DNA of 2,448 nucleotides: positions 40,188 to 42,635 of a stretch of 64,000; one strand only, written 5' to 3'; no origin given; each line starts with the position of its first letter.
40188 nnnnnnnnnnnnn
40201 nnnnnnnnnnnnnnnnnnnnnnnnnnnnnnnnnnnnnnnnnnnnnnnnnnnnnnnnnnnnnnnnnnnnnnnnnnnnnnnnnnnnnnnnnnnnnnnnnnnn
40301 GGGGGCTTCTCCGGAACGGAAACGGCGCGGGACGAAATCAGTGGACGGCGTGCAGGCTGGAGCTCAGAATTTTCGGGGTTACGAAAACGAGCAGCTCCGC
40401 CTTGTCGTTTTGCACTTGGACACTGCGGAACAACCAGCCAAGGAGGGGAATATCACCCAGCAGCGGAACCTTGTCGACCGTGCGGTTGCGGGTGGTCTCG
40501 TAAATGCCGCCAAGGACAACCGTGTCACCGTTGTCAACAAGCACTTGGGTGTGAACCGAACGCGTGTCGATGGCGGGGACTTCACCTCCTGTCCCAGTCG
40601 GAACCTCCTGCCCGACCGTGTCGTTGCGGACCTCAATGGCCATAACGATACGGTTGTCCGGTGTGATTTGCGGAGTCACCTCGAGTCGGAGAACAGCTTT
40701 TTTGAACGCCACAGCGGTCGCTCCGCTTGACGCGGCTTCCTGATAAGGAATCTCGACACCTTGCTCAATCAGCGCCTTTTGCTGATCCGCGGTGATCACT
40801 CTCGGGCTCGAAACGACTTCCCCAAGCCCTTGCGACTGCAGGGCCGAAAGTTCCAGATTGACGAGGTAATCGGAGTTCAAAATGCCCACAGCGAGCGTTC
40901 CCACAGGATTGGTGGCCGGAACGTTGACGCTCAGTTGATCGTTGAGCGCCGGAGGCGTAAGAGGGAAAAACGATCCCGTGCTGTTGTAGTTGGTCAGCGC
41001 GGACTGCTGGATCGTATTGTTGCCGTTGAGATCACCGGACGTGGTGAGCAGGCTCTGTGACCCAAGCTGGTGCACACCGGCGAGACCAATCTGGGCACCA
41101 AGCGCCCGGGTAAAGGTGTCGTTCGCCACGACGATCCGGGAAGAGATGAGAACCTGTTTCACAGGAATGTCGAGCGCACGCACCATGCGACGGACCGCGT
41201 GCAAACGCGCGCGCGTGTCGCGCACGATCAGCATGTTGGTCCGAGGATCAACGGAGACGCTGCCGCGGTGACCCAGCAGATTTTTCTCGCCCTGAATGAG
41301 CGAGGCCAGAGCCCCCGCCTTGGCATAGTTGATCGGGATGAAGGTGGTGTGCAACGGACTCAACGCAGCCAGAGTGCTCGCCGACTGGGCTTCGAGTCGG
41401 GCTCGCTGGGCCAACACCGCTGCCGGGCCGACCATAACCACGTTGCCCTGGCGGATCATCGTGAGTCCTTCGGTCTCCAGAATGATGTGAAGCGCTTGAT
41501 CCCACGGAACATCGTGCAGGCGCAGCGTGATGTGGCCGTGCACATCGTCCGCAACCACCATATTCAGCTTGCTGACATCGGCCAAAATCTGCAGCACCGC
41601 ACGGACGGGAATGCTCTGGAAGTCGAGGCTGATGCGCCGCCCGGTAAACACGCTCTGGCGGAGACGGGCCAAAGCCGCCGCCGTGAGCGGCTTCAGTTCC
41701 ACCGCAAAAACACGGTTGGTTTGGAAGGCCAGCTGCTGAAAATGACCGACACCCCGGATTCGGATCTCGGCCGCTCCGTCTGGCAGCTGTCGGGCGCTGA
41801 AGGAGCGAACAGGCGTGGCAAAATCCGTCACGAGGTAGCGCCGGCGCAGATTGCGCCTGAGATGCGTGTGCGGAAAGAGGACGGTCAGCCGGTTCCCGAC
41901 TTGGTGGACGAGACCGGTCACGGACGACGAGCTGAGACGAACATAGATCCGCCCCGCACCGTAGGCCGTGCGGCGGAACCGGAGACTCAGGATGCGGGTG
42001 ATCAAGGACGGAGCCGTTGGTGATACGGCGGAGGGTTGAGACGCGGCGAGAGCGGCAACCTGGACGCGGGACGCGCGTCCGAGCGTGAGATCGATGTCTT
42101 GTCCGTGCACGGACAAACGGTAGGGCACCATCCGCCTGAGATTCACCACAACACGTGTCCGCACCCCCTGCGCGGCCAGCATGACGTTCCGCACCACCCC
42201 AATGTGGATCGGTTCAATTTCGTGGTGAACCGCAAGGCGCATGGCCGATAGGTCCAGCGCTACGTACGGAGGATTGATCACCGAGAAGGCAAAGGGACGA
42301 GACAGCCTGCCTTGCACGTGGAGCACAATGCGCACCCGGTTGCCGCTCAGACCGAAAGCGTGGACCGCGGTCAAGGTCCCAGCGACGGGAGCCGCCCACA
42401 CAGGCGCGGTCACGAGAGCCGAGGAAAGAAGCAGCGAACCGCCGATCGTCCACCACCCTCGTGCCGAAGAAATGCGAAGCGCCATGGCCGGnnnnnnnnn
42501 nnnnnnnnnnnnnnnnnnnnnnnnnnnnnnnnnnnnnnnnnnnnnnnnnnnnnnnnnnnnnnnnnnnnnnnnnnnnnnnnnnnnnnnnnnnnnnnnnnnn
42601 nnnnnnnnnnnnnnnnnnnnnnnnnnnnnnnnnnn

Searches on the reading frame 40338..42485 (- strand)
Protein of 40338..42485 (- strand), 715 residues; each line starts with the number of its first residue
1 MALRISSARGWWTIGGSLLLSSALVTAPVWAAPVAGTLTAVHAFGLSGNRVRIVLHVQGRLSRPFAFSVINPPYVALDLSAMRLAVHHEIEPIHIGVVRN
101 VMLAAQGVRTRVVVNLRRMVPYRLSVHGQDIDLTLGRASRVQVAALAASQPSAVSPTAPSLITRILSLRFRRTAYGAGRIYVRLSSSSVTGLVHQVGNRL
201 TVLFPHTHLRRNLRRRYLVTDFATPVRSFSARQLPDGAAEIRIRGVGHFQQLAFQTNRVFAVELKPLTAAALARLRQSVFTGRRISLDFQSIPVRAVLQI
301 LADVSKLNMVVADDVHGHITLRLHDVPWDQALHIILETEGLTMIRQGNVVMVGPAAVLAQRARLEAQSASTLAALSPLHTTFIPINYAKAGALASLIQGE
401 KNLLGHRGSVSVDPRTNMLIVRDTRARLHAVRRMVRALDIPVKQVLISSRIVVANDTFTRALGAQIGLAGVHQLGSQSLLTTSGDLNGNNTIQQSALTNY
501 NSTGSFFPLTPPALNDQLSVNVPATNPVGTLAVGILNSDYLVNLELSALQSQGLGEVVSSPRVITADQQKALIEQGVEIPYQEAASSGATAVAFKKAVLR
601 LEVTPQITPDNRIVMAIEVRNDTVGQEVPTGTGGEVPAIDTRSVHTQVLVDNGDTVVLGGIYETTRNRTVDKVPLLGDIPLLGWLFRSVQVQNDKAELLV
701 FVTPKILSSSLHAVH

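Call 3: search_protein_families(library=pfam, proteins=[window:40338-42485:-], max_evalue=0.1)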
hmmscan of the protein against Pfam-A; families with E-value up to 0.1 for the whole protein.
window:40338-42485:- (715 aa): 5 families
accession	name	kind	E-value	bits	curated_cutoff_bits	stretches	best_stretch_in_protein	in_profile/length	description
PF00263.26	Secretin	-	1.6e-51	174.7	27.5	1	548-707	1-168/169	Bacterial type II and III secretion system protein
PF03958.22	Secretin_N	-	1.9e-15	57.3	28.2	1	382-444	3-69/69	Bacterial type II/III secretion system short domain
PF11741.13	AMIN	-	1.2e-14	54.6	20.5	1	168-268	2-98/101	AMIN domain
PF07660.19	STN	-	1.7e-07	31.4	28.4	1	312-355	6-52/52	Secretin and TonB N terminus short domain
PF21305.2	type_II_gspD_N0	-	0.00053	20.2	27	1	287-350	1-69/71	GspD-like, N0 domain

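Call 4: search_protein_families(library=ncbifam, proteins=[window:40338-42485:-], max_evalue=0.1)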
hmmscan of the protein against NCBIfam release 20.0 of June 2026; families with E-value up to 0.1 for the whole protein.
window:40338-42485:- (715 aa): 8 families
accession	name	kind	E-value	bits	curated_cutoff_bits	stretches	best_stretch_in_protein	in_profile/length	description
TIGR02515.1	IV_pilus_PilQ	subfamily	1.4e-148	495.4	284.35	1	282-707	1-427/428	type IV pilus secretin PilQ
NF010083.0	PRK13568.1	equivalog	1.4e-98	330.5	554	2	516-708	225-418/419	DNA uptake porin HofQ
NF007851.2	PRK10560.1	exception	4.6e-84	282.6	598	2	513-709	218-411/412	DNA uptake porin HofQ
TIGR02517.1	type_II_gspD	equivalog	5.9e-67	226.5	351.35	2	409-710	302-593/600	type II secretion system secretin GspD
TIGR02516.1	type_III_yscC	equivalog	5.2e-40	137.4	238.45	1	405-708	196-462/463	type III secretion system outer membrane ring subunit SctC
TIGR02519.1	pilus_MshL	equivalog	1.9e-28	99.3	250.2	1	410-707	1-290/290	pilus (MSHA type) biogenesis protein MshL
NF011873.0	PRK15346.1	equivalog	2.7e-24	85.7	524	2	538-694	327-481/499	EscC/YscC/HrcC family type III secretion system outer membrane ring protein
NF042912.1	Amuc_1098_fam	equivalog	7.1e-24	83.9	750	2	635-708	724-797/805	Amuc_1098 family type IV pilus outer membrane protein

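Call 14: find_related_loci(query=window:40338-42485:-, collection=genome_contigs, flank=6000)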
Query window:40338-42485:- (715 aa) in genome_contigs; peptide patterns used: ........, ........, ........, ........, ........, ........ (x = any residue, [..] = any of these).
169 stretches matched a pattern; 106 encode a relative of the query (tblastn E <= 1e-3); the best 80 are kept; 80 distinct loci.
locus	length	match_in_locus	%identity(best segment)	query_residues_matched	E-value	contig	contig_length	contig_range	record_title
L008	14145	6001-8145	97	1-715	0e+0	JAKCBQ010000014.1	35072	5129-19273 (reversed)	MAG: Proteobacteria bacterium isolate YF3.bin4 NODE_892_length_35072_cov_6.537874, whole genome shotgun sequence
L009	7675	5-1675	90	159-715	0e+0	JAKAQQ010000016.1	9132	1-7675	MAG: Proteobacteria bacterium isolate YF2.bin84 NODE_8385_length_9132_cov_1.685730, whole genome shotgun sequence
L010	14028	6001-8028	63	35-711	0e+0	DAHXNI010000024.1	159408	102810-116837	MAG TPA_asm: Proteobacteria bacterium isolate clean311 k141_107947, whole genome shotgun sequence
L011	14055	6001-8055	60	35-715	0e+0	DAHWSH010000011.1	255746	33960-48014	MAG TPA_asm: Proteobacteria bacterium isolate clean240 k141_1250222, whole genome shotgun sequence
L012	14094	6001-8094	59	18-711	0e+0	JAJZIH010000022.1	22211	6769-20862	MAG: Proteobacteria bacterium isolate LSA3.bin15 NODE_3596_length_22211_cov_149.699194, whole genome shotgun sequence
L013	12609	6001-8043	51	37-711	0e+0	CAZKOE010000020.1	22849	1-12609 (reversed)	MAG TPA_asm: uncultured Gammaproteobacteria bacterium isolate SRP187154_co1_354 genome assembly, contig: NODE_2435_lengt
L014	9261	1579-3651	48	23-710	0e+0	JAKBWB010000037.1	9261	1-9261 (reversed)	MAG: Proteobacteria bacterium isolate TL1-4.bin61 NODE_6658_length_9261_cov_7.267900, whole genome shotgun sequence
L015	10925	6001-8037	49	35-710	0e+0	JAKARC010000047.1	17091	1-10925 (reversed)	MAG: Proteobacteria bacterium isolate YF3.bin29 NODE_2637_length_17091_cov_4.970349, whole genome shotgun sequence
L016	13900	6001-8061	48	28-707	0e+0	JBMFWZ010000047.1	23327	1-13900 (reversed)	MAG: Steroidobacteraceae bacterium isolate KM4364-31 NODE_47_length_23327_cov_4.910151, whole genome shotgun sequence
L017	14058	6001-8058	47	28-710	0e+0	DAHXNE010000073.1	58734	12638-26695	MAG TPA_asm: Gammaproteobacteria bacterium isolate clean1778 k141_299424, whole genome shotgun sequence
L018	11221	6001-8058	47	28-710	0e+0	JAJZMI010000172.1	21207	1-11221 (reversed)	MAG: Proteobacteria bacterium isolate MAS3.bin175 NODE_5015_length_21207_cov_12.459013, whole genome shotgun sequence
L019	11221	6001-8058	47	28-710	0e+0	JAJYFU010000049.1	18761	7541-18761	MAG: Proteobacteria bacterium isolate DBS1-2.bin72 NODE_2889_length_18761_cov_11.380326, whole genome shotgun sequence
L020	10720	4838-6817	48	50-707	0e+0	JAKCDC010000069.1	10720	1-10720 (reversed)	MAG: Proteobacteria bacterium isolate YS4.bin54 NODE_4307_length_10720_cov_3.796941, whole genome shotgun sequence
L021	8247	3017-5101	48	24-707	0e+0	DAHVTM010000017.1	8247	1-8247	MAG TPA_asm: Gammaproteobacteria bacterium isolate clean685 k141_367041, whole genome shotgun sequence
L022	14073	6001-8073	48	28-707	0e+0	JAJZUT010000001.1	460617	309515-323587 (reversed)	MAG: Proteobacteria bacterium isolate SKS4.bin46 NODE_9_length_460617_cov_6.632904, whole genome shotgun sequence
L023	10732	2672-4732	47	28-707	0e+0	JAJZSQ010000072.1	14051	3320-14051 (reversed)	MAG: Proteobacteria bacterium isolate SKS3.bin44 NODE_6978_length_14051_cov_3.875539, whole genome shotgun sequence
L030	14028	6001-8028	48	38-707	2e-179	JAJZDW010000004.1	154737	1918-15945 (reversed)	MAG: Proteobacteria bacterium isolate JA6.bin17 NODE_68_length_154737_cov_40.943205, whole genome shotgun sequence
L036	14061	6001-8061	47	28-707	0e+0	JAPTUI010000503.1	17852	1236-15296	MAG: Pseudomonadota bacterium isolate FAK.bin15 NODE_5157_length_17852_cov_1.31272_FK5-1, whole genome shotgun sequence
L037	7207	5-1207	60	308-711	3e-138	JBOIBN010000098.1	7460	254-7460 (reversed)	MAG: Gammaproteobacteria bacterium isolate SE1508_metabat2.bin.13 NODE_3276_length_7460_cov_2.828856, whole genome shotg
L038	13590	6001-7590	45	162-709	2e-138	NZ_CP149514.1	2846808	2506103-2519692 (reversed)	Gallaecimonas sp. GXIMD1310 strain aegiceras chromosome, complete genome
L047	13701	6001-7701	35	163-714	1e-88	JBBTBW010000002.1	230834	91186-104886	MAG: Deltaproteobacteria bacterium isolate H41-bin279_1 H41_bin279_1_000000000002, whole genome shotgun sequence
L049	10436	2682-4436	33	151-711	8e-83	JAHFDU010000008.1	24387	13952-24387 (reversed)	MAG: Myxococcales bacterium isolate nzgw252 NODE_850_length_24388_cov_2.741006, whole genome shotgun sequence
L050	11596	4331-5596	39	264-711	1e-80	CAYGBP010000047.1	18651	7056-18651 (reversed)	MAG TPA_asm: uncultured Nitrospirota bacterium isolate ERP108616_co2_62 genome assembly, contig: NODE_4517_length_18651_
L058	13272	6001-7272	37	280-708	3e-74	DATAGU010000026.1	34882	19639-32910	MAG TPA_asm: Polyangia bacterium isolate SMAG_U6837 k141_1981274, whole genome shotgun sequence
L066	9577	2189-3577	32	224-707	9e-73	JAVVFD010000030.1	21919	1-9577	MAG: bacterium isolate TamC13-38 NODE_30_length_21919_cov_7.201355, whole genome shotgun sequence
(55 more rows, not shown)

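Call 19: search_protein_families(library=pfam, proteins=[L023:4811-6634:+, L030:8107-9948:+, L036:8140-9987:+, L037:1247-2977:+, L038:7662-9794:+, L047:7851-9053:+, L049:4601-5767:+, L058:7299-8486:+, L066:3589-4809:+, L050:7677-9026:+], max_evalue=0.01)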
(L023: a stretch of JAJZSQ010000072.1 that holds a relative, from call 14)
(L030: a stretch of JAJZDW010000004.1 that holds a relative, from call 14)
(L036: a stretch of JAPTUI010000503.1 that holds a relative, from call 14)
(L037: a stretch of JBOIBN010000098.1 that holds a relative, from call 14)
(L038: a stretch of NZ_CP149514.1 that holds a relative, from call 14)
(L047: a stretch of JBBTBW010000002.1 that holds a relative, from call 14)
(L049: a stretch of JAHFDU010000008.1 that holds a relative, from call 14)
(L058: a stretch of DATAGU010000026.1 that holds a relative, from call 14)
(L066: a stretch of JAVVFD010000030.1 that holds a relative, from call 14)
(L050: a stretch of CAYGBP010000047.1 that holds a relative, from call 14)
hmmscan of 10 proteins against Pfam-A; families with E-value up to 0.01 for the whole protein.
L023:4811-6634:+ (607 aa): 2 families
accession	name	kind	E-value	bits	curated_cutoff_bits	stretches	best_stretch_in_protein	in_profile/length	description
PF02369.22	Big_1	-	7.8e-08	32.8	34.9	2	201-274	17-87/93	Bacterial Ig-like domain (group 1)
PF18565.7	Glyco_hydro2_C5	-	1.9e-05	24.9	32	0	82-159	19-94/103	Glycoside hydrolase family 2 C-terminal domain 5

L030:8107-9948:+ (613 aa): 6 families
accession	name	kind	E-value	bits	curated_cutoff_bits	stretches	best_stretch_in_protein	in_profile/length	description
PF02369.22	Big_1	-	4.5e-45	152.1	34.9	4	248-318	19-93/93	Bacterial Ig-like domain (group 1)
PF09134.16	Invasin_D3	-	1.3e-19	70.9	33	4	47-137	6-96/98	Invasin, domain 3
PF17789.7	MG4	-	4.2e-07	30.5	24.7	1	157-215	18-75/95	Macroglobulin domain MG4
PF13620.12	CarboxypepD_reg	-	5.4e-05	23.9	32.3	1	159-228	4-71/82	Carboxypeptidase regulatory-like domain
PF24107.1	DUF7382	-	0.00021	21.5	27.4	1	325-386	6-63/65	Domain of unknown function (DUF7382)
PF13115.11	YtkA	-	0.00046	21.2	25.9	0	327-379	9-62/85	YtkA-like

L036:8140-9987:+ (615 aa): 6 families
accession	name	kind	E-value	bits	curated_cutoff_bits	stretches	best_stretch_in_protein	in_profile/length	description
PF02369.22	Big_1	-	7.5e-48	161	34.9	5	233-319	3-93/93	Bacterial Ig-like domain (group 1)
PF09134.16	Invasin_D3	-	4.4e-24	85.3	33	4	53-138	11-96/98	Invasin, domain 3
PF17789.7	MG4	-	7.3e-08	33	24.7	0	158-214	18-73/95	Macroglobulin domain MG4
PF13620.12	CarboxypepD_reg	-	7.4e-06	26.7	32.3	1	160-250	4-76/82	Carboxypeptidase regulatory-like domain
PF13115.11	YtkA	-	0.00074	20.6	25.9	0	328-380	9-62/85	YtkA-like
PF24107.1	DUF7382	-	0.003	17.8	27.4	1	326-387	6-63/65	Domain of unknown function (DUF7382)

L037:1247-2977:+ (576 aa): 2 families
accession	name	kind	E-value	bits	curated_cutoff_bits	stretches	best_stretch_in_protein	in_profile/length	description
PF02369.22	Big_1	-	2.2e-09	37.7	34.9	2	185-261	15-88/93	Bacterial Ig-like domain (group 1)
PF09134.16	Invasin_D3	-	2.9e-06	28.1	33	2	185-256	18-85/98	Invasin, domain 3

L038:7662-9794:+ (710 aa): 3 families
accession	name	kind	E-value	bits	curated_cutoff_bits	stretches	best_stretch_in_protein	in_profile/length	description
PF02369.22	Big_1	-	2.4e-13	50.4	34.9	2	275-332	15-71/93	Bacterial Ig-like domain (group 1)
PF09134.16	Invasin_D3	-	1e-10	42.4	33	2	76-148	22-92/98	Invasin, domain 3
PF17789.7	MG4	-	0.00076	20.1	24.7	0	78-138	18-75/95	Macroglobulin domain MG4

L047:7851-9053:+ (400 aa): 1 family
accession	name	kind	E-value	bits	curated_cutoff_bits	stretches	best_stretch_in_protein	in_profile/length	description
PF01264.26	Chorismate_synt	-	7e-118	393.5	27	1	2-375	1-327/327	Chorismate synthase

L049:4601-5767:+ (388 aa): 1 family
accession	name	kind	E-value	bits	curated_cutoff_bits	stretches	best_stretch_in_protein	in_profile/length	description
PF01264.26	Chorismate_synt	-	6.8e-119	396.8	27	1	3-363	1-327/327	Chorismate synthase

L058:7299-8486:+ (395 aa): 1 family
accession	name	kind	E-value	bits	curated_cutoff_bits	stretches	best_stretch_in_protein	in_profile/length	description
PF01264.26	Chorismate_synt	-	6.7e-115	383.7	27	1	4-370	1-327/327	Chorismate synthase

L066:3589-4809:+ (406 aa): 1 family
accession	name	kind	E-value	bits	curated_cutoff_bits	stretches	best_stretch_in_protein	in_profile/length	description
PF01264.26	Chorismate_synt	-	6.3e-123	410.1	27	1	3-381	1-327/327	Chorismate synthase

L050:7677-9026:+ (449 aa): 1 family
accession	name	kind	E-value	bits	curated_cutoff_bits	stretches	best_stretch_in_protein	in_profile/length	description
PF01264.26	Chorismate_synt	-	2.7e-117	391.6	27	1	49-424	1-327/327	Chorismate synthase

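Call 32: search_protein_families(library=ncbifam, proteins=[L030:8107-9948:+, L038:7662-9794:+, L037:1247-2977:+], max_evalue=0.01)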
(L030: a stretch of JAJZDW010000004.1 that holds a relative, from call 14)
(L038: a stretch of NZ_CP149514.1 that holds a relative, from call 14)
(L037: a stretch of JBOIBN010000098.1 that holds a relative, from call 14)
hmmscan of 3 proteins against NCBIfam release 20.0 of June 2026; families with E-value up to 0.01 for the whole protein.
L030:8107-9948:+ (613 aa): 3 families
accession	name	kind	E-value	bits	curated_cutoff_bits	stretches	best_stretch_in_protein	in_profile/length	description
NF033639.1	intimin_alpha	exception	1.4e-08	33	2050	1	156-313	579-743/940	intimin type alpha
NF033627.3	intimin_all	equivalog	7.5e-08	30.7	1400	1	155-314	578-744/939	intimin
NF047446.1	barrel_OmpL47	domain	0.0075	16.7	40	0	329-363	34-68/68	OmpL47-type beta-barrel domain-containing protein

L038:7662-9794:+ (710 aa): 0 families

L037:1247-2977:+ (576 aa): 0 families
